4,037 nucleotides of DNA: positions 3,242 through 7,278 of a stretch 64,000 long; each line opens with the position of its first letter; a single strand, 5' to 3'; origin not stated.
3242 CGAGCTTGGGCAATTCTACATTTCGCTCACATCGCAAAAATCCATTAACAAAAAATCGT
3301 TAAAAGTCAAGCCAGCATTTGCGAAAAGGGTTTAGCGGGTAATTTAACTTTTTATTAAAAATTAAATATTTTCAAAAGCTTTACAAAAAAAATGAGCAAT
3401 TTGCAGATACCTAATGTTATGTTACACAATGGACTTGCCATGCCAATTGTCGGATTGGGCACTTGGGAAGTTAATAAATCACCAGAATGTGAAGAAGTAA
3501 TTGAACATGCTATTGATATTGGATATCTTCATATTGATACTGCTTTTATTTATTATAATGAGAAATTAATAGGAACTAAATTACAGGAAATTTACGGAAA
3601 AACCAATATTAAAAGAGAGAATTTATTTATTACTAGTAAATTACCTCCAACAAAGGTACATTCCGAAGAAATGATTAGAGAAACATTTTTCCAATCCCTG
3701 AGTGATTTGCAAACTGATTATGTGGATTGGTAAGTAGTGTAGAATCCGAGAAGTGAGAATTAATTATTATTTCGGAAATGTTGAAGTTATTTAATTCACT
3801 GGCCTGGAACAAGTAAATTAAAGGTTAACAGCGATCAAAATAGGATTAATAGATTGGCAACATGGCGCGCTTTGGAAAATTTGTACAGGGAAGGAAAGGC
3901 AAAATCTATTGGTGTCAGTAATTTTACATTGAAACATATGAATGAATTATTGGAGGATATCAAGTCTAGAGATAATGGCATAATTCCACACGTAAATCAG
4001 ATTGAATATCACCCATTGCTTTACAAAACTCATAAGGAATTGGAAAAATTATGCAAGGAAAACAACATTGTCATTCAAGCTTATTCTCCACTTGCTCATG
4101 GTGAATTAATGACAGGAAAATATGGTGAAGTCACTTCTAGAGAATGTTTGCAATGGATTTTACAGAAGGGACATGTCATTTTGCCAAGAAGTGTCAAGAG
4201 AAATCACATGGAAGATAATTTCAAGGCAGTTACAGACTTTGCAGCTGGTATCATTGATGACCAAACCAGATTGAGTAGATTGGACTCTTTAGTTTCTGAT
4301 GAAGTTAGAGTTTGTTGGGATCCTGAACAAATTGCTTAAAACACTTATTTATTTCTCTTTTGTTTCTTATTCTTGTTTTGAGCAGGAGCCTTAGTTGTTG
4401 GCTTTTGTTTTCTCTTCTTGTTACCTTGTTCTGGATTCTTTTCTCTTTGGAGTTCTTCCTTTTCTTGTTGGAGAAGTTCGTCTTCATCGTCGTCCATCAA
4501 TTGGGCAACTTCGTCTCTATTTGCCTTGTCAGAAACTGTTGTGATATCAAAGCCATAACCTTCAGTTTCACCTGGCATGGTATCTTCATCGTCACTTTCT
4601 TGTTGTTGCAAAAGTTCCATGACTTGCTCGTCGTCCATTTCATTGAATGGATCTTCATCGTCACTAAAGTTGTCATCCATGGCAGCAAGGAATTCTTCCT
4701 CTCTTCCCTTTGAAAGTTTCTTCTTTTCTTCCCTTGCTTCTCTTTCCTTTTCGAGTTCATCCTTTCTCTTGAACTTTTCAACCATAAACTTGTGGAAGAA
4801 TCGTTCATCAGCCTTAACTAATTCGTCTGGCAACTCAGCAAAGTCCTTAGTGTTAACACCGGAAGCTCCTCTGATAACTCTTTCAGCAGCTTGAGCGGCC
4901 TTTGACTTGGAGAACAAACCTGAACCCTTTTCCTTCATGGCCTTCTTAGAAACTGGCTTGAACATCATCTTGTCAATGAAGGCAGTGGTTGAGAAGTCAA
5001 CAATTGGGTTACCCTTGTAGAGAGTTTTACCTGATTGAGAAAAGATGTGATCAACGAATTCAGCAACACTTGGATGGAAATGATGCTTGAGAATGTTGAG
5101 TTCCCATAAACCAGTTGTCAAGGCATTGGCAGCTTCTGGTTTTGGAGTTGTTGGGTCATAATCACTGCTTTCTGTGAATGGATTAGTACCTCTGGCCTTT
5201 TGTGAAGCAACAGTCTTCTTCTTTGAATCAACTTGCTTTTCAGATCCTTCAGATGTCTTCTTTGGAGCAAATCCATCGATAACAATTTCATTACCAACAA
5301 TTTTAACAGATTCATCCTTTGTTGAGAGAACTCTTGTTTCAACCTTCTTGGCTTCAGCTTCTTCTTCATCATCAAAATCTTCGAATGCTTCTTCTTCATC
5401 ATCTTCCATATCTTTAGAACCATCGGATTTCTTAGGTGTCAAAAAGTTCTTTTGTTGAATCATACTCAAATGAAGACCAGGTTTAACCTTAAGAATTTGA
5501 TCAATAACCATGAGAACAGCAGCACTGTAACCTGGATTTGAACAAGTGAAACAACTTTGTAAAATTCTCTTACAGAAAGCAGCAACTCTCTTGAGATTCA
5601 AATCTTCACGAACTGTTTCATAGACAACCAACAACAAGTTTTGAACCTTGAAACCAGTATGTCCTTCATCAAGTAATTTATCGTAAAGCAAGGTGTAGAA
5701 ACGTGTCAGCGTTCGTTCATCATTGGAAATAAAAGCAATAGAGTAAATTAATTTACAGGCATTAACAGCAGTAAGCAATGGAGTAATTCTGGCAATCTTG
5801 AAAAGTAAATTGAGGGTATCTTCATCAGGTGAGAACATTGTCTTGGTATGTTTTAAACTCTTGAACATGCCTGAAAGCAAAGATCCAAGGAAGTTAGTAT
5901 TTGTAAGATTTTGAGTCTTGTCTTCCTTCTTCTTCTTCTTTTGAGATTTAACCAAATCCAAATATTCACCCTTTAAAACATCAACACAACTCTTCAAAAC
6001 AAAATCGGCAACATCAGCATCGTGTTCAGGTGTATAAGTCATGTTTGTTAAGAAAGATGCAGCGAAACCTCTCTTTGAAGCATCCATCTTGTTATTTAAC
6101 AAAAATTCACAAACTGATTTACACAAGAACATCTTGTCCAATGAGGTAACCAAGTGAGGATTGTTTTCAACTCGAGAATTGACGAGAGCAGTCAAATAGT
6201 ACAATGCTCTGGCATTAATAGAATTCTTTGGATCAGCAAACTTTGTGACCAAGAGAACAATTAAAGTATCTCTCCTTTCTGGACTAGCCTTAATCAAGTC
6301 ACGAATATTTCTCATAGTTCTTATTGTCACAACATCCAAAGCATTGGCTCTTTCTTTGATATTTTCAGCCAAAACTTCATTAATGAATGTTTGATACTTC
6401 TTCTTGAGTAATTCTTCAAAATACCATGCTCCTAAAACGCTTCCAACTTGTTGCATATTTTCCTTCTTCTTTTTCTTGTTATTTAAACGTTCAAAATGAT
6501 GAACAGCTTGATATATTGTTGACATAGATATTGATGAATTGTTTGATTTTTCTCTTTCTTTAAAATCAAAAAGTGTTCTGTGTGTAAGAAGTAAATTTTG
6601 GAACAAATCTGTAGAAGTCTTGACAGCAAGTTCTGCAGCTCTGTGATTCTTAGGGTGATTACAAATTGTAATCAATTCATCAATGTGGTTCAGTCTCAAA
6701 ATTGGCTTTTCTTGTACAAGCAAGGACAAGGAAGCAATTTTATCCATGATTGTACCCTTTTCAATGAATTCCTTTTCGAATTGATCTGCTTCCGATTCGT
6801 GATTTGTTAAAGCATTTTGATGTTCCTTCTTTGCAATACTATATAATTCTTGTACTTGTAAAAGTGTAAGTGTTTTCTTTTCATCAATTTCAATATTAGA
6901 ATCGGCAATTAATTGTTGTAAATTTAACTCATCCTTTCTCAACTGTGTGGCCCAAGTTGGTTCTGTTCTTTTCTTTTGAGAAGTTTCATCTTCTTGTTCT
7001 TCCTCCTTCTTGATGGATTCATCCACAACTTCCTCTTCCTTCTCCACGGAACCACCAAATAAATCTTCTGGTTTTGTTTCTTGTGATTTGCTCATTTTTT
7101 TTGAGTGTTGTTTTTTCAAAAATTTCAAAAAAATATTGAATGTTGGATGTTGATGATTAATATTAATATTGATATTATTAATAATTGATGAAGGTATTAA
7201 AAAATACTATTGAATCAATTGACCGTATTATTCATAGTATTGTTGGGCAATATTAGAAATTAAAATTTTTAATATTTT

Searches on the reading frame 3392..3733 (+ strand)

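Call 80: search_protein_families(library=pfam, proteins=[window:3392-3733:+], max_evalue=0.001)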
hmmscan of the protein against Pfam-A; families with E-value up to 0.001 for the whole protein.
window:3392-3733:+ (113 aa): 1 family
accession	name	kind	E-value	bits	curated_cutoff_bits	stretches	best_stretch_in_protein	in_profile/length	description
PF00248.27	Aldo_ket_red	-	1e-14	54.8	24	1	20-112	2-104/291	Aldo/keto reductase family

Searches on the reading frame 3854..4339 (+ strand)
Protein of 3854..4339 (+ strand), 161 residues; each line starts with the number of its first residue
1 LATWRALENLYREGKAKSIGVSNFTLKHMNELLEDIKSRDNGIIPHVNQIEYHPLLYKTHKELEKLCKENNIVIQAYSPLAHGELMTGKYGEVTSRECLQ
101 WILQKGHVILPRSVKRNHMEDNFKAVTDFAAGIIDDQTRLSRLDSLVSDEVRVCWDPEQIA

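Call 9: search_protein_families(library=pfam, proteins=[window:3854-4339:+], max_evalue=0.01)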
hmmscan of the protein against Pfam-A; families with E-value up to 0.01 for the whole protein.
window:3854-4339:+ (161 aa): 1 family
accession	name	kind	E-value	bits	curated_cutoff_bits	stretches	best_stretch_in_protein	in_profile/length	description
PF00248.27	Aldo_ket_red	-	1.7e-21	77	24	1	2-90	119-202/291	Aldo/keto reductase family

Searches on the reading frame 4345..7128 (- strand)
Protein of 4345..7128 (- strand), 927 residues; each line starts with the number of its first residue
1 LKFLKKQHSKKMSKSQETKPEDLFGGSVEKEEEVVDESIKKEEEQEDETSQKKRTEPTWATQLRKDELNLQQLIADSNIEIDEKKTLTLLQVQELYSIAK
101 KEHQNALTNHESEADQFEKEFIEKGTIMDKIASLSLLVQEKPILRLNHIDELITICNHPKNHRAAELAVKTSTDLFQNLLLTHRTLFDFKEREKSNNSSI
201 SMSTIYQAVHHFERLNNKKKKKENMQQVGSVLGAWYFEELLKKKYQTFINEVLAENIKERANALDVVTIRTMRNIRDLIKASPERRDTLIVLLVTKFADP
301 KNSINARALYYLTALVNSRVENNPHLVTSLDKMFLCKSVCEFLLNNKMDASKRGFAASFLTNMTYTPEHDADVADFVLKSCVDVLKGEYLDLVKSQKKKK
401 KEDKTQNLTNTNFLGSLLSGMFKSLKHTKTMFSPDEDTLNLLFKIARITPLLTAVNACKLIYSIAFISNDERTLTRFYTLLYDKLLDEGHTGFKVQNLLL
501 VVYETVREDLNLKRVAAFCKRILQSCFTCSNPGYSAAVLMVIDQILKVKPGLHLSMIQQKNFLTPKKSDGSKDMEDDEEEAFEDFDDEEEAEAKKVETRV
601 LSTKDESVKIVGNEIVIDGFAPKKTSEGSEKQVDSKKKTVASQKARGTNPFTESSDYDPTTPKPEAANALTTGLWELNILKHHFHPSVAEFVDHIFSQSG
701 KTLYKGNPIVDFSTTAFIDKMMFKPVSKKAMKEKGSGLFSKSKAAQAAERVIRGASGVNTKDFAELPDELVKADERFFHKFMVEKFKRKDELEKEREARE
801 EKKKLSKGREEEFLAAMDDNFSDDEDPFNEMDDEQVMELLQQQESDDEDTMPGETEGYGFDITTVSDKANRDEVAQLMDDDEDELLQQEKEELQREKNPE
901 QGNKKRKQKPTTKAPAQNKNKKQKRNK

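Call 9: search_protein_families(library=pfam, proteins=[window:4345-7128:-], max_evalue=0.01)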
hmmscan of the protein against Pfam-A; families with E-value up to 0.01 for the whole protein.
window:4345-7128:- (927 aa): 1 family
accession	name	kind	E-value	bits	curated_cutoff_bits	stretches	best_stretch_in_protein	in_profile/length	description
PF03914.23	CBF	-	4.3e-31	108.5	22.1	1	455-692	2-165/165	CBF/Mak21 family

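Call 64: search_protein_families(library=pfam, proteins=[P0083], max_evalue=5)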
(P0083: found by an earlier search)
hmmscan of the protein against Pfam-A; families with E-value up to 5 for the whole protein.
P0083 (408 aa): 2 families
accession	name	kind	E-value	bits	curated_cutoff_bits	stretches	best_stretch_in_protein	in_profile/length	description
PF05597.16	Phasin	-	0.29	11.6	28.8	1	134-205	52-123/126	Poly(hydroxyalcanoate) granule associated protein (phasin)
PF05478.16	Prominin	-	0.64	8.5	34.3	1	149-214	628-690/799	Prominin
